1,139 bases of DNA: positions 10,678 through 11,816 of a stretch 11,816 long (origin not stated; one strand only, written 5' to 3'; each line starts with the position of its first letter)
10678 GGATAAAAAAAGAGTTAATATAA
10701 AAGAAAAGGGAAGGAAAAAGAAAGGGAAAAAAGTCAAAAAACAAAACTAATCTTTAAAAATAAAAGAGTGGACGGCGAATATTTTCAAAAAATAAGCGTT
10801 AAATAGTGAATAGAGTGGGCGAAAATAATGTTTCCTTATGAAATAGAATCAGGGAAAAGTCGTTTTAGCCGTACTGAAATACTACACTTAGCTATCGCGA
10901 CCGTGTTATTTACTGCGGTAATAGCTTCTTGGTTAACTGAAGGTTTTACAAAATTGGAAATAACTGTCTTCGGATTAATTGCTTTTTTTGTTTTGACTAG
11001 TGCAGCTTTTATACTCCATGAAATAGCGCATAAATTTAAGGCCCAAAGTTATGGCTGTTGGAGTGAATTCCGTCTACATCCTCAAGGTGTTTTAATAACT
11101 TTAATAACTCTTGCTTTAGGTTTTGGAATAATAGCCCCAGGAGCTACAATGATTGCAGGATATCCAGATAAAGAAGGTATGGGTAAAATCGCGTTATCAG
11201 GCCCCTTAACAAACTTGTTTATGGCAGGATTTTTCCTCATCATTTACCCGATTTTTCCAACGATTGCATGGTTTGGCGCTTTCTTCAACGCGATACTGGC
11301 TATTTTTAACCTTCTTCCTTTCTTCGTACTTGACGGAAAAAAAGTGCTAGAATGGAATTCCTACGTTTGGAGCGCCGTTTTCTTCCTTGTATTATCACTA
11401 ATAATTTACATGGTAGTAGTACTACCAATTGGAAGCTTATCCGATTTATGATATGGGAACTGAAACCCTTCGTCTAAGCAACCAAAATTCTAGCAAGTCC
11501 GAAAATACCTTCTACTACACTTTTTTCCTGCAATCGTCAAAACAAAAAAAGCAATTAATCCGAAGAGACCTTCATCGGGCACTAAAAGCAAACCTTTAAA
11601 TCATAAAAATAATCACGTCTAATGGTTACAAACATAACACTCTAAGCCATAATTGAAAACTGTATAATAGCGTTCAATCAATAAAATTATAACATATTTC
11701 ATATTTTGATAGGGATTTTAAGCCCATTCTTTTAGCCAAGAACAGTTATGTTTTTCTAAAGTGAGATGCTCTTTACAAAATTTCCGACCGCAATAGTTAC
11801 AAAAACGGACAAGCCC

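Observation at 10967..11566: Perfect 31-bp inverted copy of the site-2 protease's own coding sequence placed 85 nt after its stop codon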

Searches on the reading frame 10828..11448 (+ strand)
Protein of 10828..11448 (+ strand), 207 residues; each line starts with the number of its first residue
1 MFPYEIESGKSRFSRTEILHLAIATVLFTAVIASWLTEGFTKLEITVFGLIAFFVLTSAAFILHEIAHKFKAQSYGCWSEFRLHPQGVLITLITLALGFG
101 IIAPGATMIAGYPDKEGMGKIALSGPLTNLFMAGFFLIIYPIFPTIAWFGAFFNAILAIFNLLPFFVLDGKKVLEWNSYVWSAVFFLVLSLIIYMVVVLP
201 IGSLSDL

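Call 10: search_protein_families(library=pfam, proteins=[window:10828-11448:+], max_evalue=0.01)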
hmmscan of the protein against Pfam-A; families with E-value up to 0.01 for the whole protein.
window:10828-11448:+ (207 aa): 2 families
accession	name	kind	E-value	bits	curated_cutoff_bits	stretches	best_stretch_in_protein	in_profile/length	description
PF02163.28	Peptidase_M50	-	1.3e-06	28.4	27.2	1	145-175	161-191/221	Peptidase family M50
PF19639.4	DUF6142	-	0.00042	20.9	27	1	17-90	21-92/103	Family of unknown function (DUF6142)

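Call 15: find_related_loci(query=window:10828-11448:+, collection=genome_contigs, flank=1500)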
Query window:10828-11448:+ (207 aa) in genome_contigs; peptide patterns used: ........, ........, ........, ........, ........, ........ (x = any residue, [..] = any of these).
23 stretches matched a pattern, but none encodes a relative of the query by tblastn (E <= 1e-3).

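Call 16: find_homologous_proteins(query=window:10828-11448:+)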
Query window:10828-11448:+ (207 aa): 189 proteins with E <= 0.001 among 731 candidates; the best 120 are listed. Only proteins of 113 to 363 residues were searched: fused or split forms outside these lengths cannot appear, so this answer is no evidence that the protein stands alone or is whole; lengths 'longer' or 'shorter' looks for them.
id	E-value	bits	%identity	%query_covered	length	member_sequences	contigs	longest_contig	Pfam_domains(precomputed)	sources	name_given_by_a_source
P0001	9.0e-124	429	97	100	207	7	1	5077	PF02163.29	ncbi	-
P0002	3.0e-121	421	95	100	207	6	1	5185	PF02163.29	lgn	-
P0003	3.3e-89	316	72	97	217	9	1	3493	PF02163.29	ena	-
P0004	2.9e-87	310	70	97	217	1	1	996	PF02163.29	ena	-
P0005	4.6e-83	296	68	97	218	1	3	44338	PF02163.29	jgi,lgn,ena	-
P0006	3.7e-65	238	71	73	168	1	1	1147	PF02163.29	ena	-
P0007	2.5e-37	147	49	84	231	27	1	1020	PF02163.29,PF01428.24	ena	-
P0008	7.1e-37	145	45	97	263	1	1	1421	PF02163.29,PF01428.24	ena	-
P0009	2.1e-36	144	41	93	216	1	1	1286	PF02163.29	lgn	-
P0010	3.0e-36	143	49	86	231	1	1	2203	PF02163.29,PF01428.24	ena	-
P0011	6.7e-36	142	47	86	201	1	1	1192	PF02163.29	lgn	-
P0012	7.6e-36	142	49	86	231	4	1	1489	PF02163.29,PF01428.24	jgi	-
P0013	2.6e-35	140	45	87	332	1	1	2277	PF02163.29,PF01428.24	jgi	jgi:Zn-dependent protease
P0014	2.7e-35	140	47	86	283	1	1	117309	PF02163.29,PF01428.24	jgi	-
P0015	8.0e-34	135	46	80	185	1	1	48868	PF02163.29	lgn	-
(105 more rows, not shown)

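Call 17: find_encoding_contigs(protein=P0001, flank=3000, max_places=4)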
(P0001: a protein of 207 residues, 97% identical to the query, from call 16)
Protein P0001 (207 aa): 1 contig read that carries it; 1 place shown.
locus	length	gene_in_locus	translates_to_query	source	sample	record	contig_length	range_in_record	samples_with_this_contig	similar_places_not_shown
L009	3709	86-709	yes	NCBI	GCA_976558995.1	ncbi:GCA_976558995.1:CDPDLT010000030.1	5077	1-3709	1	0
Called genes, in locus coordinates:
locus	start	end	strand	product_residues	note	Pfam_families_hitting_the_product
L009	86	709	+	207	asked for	PF02163:Peptidase_M50 (weak)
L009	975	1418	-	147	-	PF01428:zf-AN1 (faint)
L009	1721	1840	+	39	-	-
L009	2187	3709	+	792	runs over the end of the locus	PF00270:DEAD, PF04851:ResIII, PF21210:RNA_helicase_helical, PF00271:Helicase_C, PF22590:Cas3-like_C_2 (weak), PF02732:ERCC4, PF14520:HHH_5 (weak)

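Call 18: find_encoding_contigs(protein=P0002, flank=3000, max_places=4)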
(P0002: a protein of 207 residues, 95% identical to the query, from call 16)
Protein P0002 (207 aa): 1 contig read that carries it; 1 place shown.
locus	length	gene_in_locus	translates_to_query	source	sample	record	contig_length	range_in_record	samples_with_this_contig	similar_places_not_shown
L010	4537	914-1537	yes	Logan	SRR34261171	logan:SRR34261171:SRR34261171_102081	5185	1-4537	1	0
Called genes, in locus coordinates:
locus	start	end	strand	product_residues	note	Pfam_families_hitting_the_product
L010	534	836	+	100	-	PF04410:Gar1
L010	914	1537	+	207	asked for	PF02163:Peptidase_M50 (faint)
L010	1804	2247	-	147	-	PF01428:zf-AN1 (faint)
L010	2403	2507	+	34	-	-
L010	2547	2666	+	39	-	-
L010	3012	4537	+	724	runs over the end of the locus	?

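Call 19: find_encoding_contigs(protein=P0005, flank=3000, max_places=4)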
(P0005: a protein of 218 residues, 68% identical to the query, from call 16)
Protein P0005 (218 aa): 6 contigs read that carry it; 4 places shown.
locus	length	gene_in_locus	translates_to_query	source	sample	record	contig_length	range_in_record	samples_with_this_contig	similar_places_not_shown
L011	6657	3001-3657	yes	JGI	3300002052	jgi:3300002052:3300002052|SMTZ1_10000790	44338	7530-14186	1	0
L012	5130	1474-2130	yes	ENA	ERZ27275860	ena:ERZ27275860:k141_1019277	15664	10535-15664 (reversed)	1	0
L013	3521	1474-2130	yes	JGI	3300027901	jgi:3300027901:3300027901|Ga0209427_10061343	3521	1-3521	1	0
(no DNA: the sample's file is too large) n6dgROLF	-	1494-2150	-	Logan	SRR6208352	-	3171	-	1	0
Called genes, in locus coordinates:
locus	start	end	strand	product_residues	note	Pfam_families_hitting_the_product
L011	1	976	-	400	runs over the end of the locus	PF02005:TRM, PF02475:TRM5-TYW2_MTfase (faint)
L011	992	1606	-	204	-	PF01728:FtsJ, PF13847:Methyltransf_31 (weak)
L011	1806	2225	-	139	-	-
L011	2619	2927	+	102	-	PF04410:Gar1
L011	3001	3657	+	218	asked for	PF02163:Peptidase_M50 (faint)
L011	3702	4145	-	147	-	PF01428:zf-AN1 (weak)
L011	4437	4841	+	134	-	-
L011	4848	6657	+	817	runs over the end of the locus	PF00270:DEAD, PF04851:ResIII, PF21210:RNA_helicase_helical, PF00271:Helicase_C, PF22590:Cas3-like_C_2 (weak), PF02732:ERCC4, PF14520:HHH_5 (weak)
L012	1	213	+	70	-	?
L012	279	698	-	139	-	-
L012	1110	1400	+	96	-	PF04410:Gar1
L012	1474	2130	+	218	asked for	PF02163:Peptidase_M50 (faint)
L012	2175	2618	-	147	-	PF01428:zf-AN1 (weak)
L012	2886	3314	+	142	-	-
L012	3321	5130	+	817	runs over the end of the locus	PF00270:DEAD, PF04851:ResIII, PF21210:RNA_helicase_helical, PF00271:Helicase_C, PF22590:Cas3-like_C_2 (weak), PF02732:ERCC4, PF14520:HHH_5 (weak)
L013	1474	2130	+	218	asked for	PF02163:Peptidase_M50 (faint)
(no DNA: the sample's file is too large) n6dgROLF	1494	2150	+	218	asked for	PF02163:Peptidase_M50 (faint)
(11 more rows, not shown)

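Call 20: find_encoding_contigs(protein=P0003, flank=3000, max_places=4)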
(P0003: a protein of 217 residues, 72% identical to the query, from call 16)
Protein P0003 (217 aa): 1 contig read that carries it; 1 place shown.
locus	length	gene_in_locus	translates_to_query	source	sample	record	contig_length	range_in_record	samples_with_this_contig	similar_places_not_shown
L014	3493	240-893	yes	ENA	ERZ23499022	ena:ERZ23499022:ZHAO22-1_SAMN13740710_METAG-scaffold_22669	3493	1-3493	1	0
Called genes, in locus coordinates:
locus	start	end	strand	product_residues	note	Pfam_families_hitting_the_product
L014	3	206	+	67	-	?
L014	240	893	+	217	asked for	PF02163:Peptidase_M50 (faint)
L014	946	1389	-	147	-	PF01428:zf-AN1 (weak)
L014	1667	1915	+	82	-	-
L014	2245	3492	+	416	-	?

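Call 29: find_related_loci(query=A2, collection=metagenome_contigs, flank=1200)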
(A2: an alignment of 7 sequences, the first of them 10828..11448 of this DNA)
Query A2 (207 aa) in metagenome_contigs; peptide patterns used: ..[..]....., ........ (x = any residue, [..] = any of these).
287 stretches matched a pattern; 129 encode a relative of the query (tblastn E <= 1e-3); the best 80 are kept; 80 distinct loci.
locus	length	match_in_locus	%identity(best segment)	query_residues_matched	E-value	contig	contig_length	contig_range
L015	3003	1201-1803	68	1-200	1e-88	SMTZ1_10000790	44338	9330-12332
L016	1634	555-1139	43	4-194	9e-42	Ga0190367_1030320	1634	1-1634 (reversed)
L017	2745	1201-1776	46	7-196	3e-41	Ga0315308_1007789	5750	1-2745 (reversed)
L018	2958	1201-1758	40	14-198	1e-40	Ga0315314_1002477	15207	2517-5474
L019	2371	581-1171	44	7-200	4e-40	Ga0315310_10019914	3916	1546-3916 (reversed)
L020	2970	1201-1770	46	7-193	4e-40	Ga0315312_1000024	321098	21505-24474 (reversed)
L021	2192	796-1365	45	7-193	3e-39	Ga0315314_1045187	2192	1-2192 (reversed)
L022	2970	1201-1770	45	7-193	2e-39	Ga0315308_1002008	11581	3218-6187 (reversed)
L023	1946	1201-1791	45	7-200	5e-39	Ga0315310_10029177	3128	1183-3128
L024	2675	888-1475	46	7-194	7e-39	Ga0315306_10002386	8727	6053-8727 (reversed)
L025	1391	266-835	44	3-181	5e-39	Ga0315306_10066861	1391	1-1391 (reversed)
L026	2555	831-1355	45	12-181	4e-38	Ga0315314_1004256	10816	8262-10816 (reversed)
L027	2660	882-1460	42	12-193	8e-38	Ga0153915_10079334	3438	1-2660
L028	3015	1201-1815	41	3-194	3e-37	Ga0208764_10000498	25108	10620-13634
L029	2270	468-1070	40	7-198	2e-36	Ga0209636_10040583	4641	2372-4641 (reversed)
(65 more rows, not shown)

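Call 30: list_cluster_members(proteins=[P0001, P0002, window:10828-11448:+])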
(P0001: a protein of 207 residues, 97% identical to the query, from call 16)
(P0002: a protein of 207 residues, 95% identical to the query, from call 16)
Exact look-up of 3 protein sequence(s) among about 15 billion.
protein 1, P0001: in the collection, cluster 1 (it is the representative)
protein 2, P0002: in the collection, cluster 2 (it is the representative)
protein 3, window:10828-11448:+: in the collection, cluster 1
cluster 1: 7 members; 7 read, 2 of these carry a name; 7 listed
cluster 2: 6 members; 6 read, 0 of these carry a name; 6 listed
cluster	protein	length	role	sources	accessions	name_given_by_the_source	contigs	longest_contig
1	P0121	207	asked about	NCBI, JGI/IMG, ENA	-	-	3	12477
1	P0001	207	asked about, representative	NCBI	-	-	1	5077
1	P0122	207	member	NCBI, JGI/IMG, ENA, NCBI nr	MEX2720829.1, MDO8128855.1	MAG: site-2 protease family protein [Candidatus Wukongarchaeota archaeon] | site-2 protease family protein [Candidatus Wukongarchaeota archaeon]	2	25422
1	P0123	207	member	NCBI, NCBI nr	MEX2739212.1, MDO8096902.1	MAG: site-2 protease family protein [Candidatus Wukongarchaeota archaeon] | site-2 protease family protein [Candidatus Wukongarchaeota archaeon]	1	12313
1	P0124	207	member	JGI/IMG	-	-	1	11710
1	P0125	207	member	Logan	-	-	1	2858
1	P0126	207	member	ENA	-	-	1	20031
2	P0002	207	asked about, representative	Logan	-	-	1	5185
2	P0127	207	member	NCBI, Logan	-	-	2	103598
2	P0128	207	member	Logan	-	-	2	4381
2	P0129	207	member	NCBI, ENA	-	-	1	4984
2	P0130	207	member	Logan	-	-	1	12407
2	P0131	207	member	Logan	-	-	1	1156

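Call 31: find_encoding_contigs(protein=P0122, flank=1500, max_places=3)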
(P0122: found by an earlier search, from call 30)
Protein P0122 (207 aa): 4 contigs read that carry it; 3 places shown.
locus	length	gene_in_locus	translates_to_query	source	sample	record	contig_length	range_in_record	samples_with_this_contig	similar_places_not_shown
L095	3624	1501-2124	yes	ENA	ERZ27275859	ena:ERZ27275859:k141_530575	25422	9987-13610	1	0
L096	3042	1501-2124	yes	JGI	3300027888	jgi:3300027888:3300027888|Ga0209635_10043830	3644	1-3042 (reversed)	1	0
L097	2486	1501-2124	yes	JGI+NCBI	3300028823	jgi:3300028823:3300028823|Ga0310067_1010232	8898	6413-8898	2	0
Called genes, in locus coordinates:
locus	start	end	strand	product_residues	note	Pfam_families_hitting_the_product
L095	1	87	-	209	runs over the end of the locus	PF01728:FtsJ, PF01189:Methyltr_RsmB-F (faint), PF13847:Methyltransf_31 (weak)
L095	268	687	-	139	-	-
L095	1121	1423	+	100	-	PF04410:Gar1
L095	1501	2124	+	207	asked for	PF02163:Peptidase_M50 (weak)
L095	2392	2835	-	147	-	PF01428:zf-AN1 (faint)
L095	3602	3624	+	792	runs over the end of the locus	PF00270:DEAD, PF04851:ResIII, PF21210:RNA_helicase_helical, PF00271:Helicase_C, PF22590:Cas3-like_C_2 (weak), PF02732:ERCC4, PF14520:HHH_5 (weak)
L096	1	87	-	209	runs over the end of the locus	PF01728:FtsJ, PF01189:Methyltr_RsmB-F (faint), PF13847:Methyltransf_31 (weak)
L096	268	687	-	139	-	-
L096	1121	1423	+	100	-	PF04410:Gar1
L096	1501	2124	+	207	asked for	PF02163:Peptidase_M50 (weak)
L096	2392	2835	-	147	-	PF01428:zf-AN1 (faint)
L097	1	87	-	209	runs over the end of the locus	PF01728:FtsJ, PF13847:Methyltransf_31 (faint)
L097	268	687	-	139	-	-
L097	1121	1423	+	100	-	PF04410:Gar1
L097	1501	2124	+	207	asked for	PF02163:Peptidase_M50 (weak)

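Call 32: find_encoding_contigs(protein=P0123, flank=1500, max_places=3)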
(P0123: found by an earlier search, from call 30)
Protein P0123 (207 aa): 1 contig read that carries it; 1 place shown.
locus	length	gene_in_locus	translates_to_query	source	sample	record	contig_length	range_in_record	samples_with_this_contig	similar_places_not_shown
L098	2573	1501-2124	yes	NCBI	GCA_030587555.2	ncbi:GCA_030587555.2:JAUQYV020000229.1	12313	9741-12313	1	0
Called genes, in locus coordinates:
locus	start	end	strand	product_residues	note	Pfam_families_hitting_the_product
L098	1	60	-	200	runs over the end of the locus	PF01728:FtsJ, PF01189:Methyltr_RsmB-F (faint), PF13847:Methyltransf_31 (weak)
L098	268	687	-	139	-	-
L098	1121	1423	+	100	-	PF04410:Gar1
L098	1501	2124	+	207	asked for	PF02163:Peptidase_M50 (weak)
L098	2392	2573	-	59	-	PF01428:zf-AN1 (weak)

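Call 33: find_encoding_contigs(protein=P0126, flank=1500, max_places=3)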
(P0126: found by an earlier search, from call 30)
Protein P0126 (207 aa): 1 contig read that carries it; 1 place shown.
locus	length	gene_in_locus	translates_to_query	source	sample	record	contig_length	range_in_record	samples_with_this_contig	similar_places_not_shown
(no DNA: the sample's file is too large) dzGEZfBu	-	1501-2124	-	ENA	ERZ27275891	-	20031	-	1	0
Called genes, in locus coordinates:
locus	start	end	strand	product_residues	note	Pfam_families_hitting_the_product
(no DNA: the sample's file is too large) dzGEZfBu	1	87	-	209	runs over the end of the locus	PF01728:FtsJ, PF01189:Methyltr_RsmB-F (faint), PF13847:Methyltransf_31 (weak)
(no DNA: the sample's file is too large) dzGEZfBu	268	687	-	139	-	-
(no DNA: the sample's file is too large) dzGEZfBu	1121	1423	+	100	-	PF04410:Gar1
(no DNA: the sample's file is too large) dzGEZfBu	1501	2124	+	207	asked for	PF02163:Peptidase_M50 (weak)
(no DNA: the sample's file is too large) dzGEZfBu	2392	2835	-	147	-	PF01428:zf-AN1 (weak)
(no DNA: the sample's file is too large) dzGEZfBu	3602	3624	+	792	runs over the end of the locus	PF00270:DEAD, PF04851:ResIII, PF21210:RNA_helicase_helical, PF00271:Helicase_C, PF22590:Cas3-like_C_2 (weak), PF02732:ERCC4, PF14520:HHH_5 (weak)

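Call 34: find_encoding_contigs(protein=P0127, flank=1500, max_places=3)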
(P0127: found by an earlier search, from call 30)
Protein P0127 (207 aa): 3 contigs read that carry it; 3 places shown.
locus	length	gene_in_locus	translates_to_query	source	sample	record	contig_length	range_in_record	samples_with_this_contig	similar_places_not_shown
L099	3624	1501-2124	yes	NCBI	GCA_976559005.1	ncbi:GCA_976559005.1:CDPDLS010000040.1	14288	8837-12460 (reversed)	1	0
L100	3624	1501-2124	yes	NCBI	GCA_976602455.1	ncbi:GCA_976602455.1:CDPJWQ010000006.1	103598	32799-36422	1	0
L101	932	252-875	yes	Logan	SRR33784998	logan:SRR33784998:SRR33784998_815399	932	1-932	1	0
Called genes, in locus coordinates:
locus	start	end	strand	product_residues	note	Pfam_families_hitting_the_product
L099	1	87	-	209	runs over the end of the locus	PF01728:FtsJ, PF01189:Methyltr_RsmB-F (faint), PF13847:Methyltransf_31 (weak)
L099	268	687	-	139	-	-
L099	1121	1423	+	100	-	PF04410:Gar1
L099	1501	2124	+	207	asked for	PF02163:Peptidase_M50 (weak)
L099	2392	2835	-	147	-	PF01428:zf-AN1 (faint)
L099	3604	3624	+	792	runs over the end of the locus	PF00270:DEAD, PF04851:ResIII, PF21210:RNA_helicase_helical, PF00271:Helicase_C, PF22590:Cas3-like_C_2 (weak), PF02732:ERCC4, PF14520:HHH_5 (weak)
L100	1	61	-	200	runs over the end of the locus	PF01728:FtsJ, PF01189:Methyltr_RsmB-F (faint), PF13847:Methyltransf_31 (weak)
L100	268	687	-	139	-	-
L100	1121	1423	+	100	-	PF04410:Gar1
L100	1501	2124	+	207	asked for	PF02163:Peptidase_M50 (weak)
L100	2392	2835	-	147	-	PF01428:zf-AN1 (faint)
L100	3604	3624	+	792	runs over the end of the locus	PF00270:DEAD, PF04851:ResIII, PF21210:RNA_helicase_helical, PF00271:Helicase_C, PF22590:Cas3-like_C_2 (weak), PF02732:ERCC4, PF14520:HHH_5 (weak)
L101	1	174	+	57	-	?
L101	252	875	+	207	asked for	PF02163:Peptidase_M50 (weak)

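Call 35: find_encoding_contigs(protein=P0130, flank=1500, max_places=3)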
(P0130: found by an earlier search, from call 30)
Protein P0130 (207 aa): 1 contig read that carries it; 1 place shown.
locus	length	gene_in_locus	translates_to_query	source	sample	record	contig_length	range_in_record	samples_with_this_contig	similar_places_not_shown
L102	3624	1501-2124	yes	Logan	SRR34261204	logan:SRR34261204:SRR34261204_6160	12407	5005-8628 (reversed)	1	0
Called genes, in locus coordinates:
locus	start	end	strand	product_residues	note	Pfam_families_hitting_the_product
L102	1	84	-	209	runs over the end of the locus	PF01728:FtsJ, PF01189:Methyltr_RsmB-F (faint), PF13847:Methyltransf_31 (weak)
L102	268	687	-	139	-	-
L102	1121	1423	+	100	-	PF04410:Gar1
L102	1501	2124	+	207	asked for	PF02163:Peptidase_M50 (weak)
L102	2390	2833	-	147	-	PF01428:zf-AN1 (weak)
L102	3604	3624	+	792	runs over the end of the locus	PF00270:DEAD, PF04851:ResIII, PF21210:RNA_helicase_helical, PF00271:Helicase_C, PF22590:Cas3-like_C_2 (weak), PF02732:ERCC4, PF14520:HHH_5 (weak)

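Call 36: find_encoding_contigs(protein=P0124, flank=1500, max_places=3)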
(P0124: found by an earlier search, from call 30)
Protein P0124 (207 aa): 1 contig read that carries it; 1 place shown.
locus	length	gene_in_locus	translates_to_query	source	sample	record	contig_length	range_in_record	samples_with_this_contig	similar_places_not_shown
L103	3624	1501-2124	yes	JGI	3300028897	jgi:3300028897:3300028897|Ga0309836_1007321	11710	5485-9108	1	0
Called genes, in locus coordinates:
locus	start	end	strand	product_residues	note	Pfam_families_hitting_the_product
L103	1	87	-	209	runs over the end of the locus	PF01728:FtsJ, PF01189:Methyltr_RsmB-F (faint), PF13847:Methyltransf_31 (weak)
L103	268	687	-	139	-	-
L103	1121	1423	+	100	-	PF04410:Gar1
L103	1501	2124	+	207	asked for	PF02163:Peptidase_M50 (weak)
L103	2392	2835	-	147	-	PF01428:zf-AN1 (weak)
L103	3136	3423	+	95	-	-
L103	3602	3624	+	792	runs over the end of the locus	PF00270:DEAD, PF04851:ResIII, PF21210:RNA_helicase_helical, PF00271:Helicase_C, PF22590:Cas3-like_C_2 (weak), PF02732:ERCC4, PF14520:HHH_5 (weak)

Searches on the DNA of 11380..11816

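Call 51: search_rna_families(source=window, start=11380, end=11816, threshold=evalue, max_evalue=1)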
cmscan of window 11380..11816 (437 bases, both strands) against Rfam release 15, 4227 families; matches with E-value up to 1: 0.
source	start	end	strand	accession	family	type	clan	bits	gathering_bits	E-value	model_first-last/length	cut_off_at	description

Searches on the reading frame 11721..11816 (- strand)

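Call 10: search_protein_families(library=pfam, proteins=[window:11721-11816:-], max_evalue=0.01)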
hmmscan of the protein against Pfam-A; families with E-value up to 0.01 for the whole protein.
window:11721-11816:- (32 aa): 1 family
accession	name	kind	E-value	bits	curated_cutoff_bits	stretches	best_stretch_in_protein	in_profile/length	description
PF01428.23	zf-AN1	-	1.4e-08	35.2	27.9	1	5-28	15-38/40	AN1-like Zinc finger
